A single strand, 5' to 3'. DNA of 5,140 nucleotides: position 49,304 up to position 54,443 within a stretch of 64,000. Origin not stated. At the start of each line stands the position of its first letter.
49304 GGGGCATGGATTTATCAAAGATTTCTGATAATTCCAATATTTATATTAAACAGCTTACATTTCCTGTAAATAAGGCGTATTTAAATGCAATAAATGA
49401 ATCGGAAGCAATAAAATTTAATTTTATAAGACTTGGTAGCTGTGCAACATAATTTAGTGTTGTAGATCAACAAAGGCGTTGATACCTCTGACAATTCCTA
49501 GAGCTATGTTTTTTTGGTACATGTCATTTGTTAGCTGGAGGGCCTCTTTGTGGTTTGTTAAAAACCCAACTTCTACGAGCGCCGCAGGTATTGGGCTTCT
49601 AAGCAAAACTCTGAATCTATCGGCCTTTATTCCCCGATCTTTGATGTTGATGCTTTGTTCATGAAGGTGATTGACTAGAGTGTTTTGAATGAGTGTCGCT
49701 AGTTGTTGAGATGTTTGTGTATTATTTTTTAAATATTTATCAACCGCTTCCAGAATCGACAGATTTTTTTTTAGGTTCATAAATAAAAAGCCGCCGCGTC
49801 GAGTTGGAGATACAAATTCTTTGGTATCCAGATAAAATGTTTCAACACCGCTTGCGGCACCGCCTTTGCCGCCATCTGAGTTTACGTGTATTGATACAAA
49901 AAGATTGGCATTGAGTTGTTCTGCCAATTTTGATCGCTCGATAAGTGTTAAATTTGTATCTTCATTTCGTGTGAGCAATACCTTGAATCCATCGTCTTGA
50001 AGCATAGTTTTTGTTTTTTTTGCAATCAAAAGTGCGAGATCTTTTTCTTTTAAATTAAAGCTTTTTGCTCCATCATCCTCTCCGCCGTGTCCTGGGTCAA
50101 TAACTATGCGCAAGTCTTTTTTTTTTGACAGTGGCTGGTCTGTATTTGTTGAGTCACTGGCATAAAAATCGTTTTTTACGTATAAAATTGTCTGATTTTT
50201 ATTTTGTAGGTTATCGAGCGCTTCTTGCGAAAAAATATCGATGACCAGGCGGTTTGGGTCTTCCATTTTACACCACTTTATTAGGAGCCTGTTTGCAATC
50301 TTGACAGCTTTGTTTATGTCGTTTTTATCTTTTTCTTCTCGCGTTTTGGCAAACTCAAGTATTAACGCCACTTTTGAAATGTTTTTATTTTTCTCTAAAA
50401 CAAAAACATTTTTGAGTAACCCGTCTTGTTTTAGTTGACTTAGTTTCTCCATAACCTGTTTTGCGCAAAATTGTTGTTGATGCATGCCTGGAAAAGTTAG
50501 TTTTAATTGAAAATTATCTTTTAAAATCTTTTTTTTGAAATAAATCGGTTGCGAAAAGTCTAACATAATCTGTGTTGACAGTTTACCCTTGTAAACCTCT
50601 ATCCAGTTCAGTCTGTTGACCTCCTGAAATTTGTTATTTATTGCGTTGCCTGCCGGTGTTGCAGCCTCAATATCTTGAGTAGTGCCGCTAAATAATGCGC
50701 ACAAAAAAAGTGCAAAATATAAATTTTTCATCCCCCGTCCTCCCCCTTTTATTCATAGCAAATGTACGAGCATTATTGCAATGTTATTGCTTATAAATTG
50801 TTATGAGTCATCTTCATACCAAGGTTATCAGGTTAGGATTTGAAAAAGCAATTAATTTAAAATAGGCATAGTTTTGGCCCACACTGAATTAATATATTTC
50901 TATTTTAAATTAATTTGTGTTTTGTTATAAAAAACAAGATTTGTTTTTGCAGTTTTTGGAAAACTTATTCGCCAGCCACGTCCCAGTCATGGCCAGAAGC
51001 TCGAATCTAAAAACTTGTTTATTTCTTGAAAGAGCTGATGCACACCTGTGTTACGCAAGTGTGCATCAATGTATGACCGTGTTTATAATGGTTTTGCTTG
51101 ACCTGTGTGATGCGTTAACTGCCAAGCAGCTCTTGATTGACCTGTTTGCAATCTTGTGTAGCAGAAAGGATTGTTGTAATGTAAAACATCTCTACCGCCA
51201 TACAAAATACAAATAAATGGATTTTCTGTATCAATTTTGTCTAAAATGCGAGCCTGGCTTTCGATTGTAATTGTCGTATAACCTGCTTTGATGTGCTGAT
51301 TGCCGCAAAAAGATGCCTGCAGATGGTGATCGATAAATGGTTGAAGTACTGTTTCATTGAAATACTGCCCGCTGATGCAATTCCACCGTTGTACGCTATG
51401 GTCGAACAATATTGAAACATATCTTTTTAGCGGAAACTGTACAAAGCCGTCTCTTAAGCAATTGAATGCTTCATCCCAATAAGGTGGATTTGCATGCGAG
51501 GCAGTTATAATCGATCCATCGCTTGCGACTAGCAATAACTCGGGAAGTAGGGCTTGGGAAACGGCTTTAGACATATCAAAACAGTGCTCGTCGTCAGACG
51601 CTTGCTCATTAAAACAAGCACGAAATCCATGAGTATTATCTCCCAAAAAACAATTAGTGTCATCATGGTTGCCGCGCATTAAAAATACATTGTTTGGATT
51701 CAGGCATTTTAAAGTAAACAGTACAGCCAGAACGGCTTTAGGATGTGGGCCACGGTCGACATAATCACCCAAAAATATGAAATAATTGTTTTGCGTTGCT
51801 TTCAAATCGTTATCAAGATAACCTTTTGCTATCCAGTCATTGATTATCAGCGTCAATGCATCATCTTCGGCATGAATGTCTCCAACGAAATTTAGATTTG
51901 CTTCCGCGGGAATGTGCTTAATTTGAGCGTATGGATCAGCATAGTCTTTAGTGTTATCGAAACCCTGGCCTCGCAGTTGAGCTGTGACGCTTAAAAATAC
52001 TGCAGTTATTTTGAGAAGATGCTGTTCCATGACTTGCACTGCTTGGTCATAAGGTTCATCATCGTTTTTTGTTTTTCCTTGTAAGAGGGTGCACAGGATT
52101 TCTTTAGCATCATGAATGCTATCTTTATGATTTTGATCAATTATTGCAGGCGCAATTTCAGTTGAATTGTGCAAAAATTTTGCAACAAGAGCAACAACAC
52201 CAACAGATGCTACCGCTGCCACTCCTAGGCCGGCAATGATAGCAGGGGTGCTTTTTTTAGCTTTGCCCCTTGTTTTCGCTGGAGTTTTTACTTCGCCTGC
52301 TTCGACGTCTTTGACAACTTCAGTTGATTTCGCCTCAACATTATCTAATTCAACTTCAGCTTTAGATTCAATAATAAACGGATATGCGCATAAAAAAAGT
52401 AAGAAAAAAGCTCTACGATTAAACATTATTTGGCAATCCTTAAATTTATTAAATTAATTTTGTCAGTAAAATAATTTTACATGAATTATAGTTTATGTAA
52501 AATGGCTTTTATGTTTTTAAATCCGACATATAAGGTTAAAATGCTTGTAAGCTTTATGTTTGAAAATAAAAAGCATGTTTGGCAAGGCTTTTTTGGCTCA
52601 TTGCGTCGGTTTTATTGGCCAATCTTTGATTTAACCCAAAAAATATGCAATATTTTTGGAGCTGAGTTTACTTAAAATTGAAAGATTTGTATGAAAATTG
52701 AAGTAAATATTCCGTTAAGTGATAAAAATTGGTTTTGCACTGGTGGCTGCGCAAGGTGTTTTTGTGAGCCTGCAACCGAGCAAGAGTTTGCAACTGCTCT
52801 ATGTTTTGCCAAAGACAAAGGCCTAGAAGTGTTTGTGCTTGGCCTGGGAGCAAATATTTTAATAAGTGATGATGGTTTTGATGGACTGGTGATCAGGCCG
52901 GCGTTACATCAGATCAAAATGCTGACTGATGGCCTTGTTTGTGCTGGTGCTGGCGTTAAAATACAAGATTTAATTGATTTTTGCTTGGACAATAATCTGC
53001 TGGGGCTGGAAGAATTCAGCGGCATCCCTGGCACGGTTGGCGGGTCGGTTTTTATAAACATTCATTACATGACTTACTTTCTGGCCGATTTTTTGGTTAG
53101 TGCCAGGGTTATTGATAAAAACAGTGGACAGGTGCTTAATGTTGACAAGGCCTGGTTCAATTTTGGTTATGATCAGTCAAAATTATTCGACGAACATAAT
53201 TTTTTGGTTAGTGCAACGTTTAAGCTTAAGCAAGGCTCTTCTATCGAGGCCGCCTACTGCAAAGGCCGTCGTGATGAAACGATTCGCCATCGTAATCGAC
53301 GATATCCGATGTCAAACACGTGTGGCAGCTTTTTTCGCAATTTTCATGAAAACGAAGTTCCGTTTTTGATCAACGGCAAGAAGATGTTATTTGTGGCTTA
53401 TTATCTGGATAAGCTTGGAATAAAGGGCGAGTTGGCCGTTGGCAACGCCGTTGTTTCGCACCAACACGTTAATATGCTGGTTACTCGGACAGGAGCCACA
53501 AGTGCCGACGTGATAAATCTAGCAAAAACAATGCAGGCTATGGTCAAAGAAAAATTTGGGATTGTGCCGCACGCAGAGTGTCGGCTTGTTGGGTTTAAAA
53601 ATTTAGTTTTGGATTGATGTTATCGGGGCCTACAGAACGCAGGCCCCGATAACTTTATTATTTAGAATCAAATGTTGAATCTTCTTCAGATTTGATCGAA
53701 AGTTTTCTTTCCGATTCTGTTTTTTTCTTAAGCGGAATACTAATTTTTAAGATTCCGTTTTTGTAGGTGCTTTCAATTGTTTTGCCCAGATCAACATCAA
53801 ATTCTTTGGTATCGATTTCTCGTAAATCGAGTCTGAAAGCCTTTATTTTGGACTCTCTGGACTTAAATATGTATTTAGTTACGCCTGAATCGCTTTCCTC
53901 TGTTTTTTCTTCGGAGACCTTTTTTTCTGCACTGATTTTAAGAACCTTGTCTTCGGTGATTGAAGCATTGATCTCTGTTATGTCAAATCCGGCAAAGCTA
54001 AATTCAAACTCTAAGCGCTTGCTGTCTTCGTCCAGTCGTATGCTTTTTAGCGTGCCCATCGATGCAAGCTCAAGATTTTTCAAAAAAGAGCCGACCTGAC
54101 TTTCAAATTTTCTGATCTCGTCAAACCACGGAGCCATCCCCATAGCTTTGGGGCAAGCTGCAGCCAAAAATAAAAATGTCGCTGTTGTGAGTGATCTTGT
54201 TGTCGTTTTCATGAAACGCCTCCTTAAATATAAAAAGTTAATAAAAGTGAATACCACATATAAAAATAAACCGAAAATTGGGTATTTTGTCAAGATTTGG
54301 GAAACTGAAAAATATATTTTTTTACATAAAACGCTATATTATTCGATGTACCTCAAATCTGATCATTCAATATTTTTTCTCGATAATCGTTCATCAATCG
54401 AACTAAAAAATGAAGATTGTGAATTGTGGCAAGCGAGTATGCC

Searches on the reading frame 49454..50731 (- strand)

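Call 11: search_protein_families(library=pfam, proteins=[window:49454-50731:-], max_evalue=0.001)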
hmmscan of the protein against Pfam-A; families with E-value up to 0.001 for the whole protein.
window:49454-50731:- (425 aa): 1 family
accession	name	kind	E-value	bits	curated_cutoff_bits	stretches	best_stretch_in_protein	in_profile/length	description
PF01520.23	Amidase_3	-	1.9e-48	165.2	27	1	209-418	1-173/174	N-acetylmuramoyl-L-alanine amidase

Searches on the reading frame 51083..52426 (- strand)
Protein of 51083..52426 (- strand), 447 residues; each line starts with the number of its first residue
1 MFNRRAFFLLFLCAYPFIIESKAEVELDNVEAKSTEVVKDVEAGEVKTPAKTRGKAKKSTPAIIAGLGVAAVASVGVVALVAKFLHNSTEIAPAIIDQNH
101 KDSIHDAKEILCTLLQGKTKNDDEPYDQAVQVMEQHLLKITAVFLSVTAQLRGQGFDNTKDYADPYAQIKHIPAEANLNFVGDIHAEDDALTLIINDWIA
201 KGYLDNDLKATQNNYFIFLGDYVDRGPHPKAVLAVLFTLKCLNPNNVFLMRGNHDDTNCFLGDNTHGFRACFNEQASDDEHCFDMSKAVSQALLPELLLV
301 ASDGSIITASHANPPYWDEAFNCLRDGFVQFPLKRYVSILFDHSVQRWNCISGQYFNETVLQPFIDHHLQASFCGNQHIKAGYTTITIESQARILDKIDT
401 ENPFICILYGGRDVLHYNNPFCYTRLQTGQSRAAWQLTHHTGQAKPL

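Call 43: search_protein_families(library=pfam, proteins=[window:51083-52426:-], max_evalue=0.001)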
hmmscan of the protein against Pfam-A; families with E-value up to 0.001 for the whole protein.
window:51083-52426:- (447 aa): 1 family
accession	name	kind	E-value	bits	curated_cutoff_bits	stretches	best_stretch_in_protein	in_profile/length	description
PF00149.33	Metallophos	-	2.8e-11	44.7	21.5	1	180-274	5-85/191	Calcineurin-like phosphoesterase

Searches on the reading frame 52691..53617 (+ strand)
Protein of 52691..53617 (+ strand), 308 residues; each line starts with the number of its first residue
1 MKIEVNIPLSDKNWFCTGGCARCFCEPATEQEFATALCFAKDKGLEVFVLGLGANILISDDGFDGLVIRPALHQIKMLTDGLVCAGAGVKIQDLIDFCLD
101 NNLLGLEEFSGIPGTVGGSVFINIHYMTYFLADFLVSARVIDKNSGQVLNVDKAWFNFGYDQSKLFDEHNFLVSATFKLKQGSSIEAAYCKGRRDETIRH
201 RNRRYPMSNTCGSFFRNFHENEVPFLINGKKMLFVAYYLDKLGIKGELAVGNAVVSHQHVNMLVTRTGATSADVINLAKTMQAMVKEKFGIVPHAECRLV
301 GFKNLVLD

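Call 43: search_protein_families(library=pfam, proteins=[window:52691-53617:+], max_evalue=0.001)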
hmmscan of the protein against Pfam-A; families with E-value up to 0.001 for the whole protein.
window:52691-53617:+ (308 aa): 2 families
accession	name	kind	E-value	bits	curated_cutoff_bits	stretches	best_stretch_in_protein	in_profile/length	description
PF01565.28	FAD_binding_4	-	6.6e-19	68.4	26.4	1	22-151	2-138/139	FAD binding domain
PF02873.21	MurB_C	-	8.9e-17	61.6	27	1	195-300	7-99/99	UDP-N-acetylenolpyruvoylglucosamine reductase, C-terminal domain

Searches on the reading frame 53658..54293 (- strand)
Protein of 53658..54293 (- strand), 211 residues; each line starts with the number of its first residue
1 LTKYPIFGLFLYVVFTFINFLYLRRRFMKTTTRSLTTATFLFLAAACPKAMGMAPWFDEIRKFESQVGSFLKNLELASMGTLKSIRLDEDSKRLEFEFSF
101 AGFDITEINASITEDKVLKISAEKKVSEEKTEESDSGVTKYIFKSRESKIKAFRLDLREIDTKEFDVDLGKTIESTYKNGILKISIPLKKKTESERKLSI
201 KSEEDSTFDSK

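Call 43: search_protein_families(library=pfam, proteins=[window:53658-54293:-], max_evalue=0.001)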
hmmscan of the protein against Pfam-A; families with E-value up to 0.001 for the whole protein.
window:53658-54293:- (211 aa): 1 family
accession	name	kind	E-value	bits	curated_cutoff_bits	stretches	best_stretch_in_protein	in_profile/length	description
PF00011.27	HSP20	-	1.2e-06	29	20.8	1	90-200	5-101/102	Hsp20/alpha crystallin family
